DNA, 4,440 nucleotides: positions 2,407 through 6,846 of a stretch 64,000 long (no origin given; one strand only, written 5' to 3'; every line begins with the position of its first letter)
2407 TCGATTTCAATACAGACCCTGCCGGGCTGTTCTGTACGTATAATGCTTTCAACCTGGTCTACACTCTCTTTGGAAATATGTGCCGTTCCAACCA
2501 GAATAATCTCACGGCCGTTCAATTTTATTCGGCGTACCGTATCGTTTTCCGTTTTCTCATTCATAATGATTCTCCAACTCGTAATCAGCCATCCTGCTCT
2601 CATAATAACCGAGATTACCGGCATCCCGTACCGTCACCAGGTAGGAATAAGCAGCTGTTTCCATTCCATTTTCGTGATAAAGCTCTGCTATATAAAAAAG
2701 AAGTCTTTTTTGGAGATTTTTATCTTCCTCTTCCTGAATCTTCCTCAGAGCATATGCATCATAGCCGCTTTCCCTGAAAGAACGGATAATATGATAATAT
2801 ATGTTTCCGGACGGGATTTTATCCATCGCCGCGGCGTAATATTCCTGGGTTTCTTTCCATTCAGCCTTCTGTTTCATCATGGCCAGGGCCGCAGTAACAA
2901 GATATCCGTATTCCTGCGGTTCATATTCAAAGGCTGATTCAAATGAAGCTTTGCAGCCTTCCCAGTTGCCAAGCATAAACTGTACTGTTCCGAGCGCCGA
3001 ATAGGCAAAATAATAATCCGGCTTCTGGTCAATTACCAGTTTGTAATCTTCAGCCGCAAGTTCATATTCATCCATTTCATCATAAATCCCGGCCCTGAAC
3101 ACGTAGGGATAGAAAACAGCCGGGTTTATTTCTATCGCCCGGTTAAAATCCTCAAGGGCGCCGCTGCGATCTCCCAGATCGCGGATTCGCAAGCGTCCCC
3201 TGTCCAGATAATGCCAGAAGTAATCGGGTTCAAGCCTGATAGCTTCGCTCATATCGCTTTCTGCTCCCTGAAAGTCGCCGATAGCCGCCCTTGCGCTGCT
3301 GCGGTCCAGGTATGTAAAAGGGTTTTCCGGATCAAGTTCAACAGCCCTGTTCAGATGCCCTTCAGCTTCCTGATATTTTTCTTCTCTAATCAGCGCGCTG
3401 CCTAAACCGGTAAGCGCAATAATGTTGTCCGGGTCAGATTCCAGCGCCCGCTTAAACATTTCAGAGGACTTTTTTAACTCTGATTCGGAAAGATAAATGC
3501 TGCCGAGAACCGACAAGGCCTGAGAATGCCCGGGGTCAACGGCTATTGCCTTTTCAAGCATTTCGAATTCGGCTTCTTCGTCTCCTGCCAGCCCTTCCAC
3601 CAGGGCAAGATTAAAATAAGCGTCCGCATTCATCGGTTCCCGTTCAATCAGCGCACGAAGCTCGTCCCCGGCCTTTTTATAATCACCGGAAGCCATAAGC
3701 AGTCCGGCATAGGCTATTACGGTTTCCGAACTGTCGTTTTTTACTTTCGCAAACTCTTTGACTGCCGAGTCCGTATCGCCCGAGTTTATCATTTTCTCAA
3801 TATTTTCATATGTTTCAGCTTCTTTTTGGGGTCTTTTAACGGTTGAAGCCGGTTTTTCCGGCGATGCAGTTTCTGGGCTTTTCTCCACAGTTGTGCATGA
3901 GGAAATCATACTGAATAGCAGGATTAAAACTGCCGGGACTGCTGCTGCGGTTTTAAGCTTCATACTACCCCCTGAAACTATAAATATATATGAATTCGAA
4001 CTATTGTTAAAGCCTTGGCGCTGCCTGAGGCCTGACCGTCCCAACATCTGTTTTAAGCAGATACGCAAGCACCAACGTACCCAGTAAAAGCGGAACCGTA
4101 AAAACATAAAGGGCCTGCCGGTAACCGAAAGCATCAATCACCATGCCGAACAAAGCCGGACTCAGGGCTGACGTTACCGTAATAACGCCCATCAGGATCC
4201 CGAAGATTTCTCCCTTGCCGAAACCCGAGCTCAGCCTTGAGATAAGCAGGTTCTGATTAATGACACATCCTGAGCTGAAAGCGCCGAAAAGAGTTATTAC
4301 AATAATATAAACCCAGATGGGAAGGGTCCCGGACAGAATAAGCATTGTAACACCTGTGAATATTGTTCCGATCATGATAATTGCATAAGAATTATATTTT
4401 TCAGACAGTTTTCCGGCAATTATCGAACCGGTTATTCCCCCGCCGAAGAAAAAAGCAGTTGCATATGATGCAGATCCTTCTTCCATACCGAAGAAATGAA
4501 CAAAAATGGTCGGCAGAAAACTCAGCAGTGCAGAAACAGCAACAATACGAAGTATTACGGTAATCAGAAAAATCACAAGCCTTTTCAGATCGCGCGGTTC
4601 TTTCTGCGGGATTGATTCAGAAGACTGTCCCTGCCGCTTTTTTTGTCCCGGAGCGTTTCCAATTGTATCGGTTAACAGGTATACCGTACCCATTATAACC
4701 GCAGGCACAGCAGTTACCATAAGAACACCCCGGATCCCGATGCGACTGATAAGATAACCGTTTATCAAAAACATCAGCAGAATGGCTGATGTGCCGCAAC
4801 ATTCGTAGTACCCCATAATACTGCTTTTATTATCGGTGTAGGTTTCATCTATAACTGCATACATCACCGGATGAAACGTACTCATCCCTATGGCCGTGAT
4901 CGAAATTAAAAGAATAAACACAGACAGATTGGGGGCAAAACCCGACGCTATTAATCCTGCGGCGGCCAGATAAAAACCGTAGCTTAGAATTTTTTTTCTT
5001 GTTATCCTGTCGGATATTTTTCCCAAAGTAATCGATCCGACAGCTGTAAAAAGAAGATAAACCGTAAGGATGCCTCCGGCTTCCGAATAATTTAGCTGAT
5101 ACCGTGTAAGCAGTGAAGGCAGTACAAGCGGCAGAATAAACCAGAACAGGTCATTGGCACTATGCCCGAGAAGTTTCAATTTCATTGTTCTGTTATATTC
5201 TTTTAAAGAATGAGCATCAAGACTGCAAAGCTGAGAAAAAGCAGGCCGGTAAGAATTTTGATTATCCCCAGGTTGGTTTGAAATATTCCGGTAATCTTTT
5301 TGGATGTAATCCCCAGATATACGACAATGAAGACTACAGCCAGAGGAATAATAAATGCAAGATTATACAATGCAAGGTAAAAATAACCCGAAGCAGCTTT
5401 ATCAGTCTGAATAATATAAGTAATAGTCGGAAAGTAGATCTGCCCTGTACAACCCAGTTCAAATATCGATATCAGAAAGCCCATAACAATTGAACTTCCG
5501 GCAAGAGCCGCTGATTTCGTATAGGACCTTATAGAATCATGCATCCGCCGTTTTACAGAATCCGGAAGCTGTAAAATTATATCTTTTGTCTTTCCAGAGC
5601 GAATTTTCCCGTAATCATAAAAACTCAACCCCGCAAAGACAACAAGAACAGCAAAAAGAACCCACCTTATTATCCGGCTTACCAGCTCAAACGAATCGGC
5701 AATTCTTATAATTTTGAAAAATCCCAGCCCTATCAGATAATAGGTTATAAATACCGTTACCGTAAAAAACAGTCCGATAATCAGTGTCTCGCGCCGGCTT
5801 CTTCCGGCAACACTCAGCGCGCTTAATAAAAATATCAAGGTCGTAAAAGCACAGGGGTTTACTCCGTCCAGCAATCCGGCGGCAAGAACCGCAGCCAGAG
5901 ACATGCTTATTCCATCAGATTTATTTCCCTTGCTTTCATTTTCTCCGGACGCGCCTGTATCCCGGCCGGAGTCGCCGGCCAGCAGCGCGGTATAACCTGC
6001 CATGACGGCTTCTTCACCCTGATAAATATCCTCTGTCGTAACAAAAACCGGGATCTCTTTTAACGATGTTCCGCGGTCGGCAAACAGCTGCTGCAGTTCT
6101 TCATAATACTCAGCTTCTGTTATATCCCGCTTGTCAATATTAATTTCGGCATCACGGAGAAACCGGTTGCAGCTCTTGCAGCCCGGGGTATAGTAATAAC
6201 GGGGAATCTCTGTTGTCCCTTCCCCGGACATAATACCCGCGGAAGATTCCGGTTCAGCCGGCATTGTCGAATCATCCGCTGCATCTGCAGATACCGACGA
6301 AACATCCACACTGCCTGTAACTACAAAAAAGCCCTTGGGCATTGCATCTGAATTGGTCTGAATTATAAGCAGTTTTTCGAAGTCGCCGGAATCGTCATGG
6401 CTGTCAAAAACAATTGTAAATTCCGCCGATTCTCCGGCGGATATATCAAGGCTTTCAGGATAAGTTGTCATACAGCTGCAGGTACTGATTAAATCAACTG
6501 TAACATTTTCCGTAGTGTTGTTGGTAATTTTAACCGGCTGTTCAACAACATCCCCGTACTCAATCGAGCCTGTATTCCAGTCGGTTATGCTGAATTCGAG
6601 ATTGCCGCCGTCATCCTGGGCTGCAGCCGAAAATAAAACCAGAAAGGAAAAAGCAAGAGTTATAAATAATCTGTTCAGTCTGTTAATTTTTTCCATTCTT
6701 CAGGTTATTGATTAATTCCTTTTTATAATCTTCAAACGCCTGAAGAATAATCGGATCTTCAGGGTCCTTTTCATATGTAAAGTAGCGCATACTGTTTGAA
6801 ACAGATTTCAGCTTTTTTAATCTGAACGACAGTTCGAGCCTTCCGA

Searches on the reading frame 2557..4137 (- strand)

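Call 53: search_protein_families(library=pfam, proteins=[window:2557-4137:-], max_evalue=0.00001)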
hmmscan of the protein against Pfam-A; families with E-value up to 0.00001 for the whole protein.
window:2557-4137:- (526 aa): 18 families
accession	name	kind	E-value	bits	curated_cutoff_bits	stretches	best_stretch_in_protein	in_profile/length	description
PF07719.23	TPR_2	-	6.2e-28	95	27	0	241-272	3-34/34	Tetratricopeptide repeat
PF13431.12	TPR_17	-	1.2e-24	84.9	24.4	0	228-259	2-33/34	Tetratricopeptide repeat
PF13414.12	TPR_11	-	2.2e-24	85.3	26.8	0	147-180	4-37/42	TPR repeat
PF00515.34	TPR_1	-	2.3e-24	84.6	27.8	0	241-272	3-34/34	Tetratricopeptide repeat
PF13181.12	TPR_8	-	5.3e-23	79.6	25.7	0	206-238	2-34/34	Tetratricopeptide repeat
PF14559.12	TPR_19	-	9.4e-22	77.6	25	0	226-273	12-59/68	Tetratricopeptide repeat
PF13432.12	TPR_16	-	3.3e-18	66.2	32.7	1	212-273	4-65/65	Tetratricopeptide repeat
PF13428.12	TPR_14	-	9.6e-16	57.2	23.5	0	140-178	4-42/44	Tetratricopeptide repeat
PF23914.1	TPR_CcmH_CycH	-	4.9e-13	49.7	42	0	199-273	44-121/158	Cytochrome c-type biogenesis protein H TPR domain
PF13371.12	TPR_9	-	1.9e-12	47.4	35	0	247-305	3-61/73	Tetratricopeptide repeat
PF13424.12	TPR_12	-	3.1e-11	43.7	30.1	0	211-270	16-76/77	Tetratricopeptide repeat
PF25062.1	ARM_TT21_N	-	4.9e-10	40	40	1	116-273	37-202/222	Tetratricopeptide repeat protein 21 N-terminal ARM repeat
PF13174.12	TPR_6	-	5.8e-09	36.5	26.3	0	382-407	6-31/33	Tetratricopeptide repeat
PF25064.1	ARM_TT21_5th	-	8.8e-08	32.9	27.8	0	355-424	14-86/117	TT21 fifth ARM repeats domain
PF25060.1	ARM_TT21_2nd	-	9.1e-07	29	27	0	160-263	7-114/270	Tetratricopeptide repeat protein 21 second ARM domain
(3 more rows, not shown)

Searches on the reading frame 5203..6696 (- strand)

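Call 53: search_protein_families(library=pfam, proteins=[window:5203-6696:-], max_evalue=0.00001)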
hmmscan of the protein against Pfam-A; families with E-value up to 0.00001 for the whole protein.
window:5203-6696:- (497 aa): 2 families
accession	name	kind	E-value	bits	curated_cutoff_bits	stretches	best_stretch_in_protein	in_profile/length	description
PF07610.17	DUF1573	-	2.7e-11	43.8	26.1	1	34-121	2-90/98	Protein of unknown function (DUF1573)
PF22544.2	HYDIN_VesB_CFA65-like_Ig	-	2.4e-07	31.3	25.5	1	32-118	2-89/100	HYDIN/CFA65/VesB-like, Ig-like domain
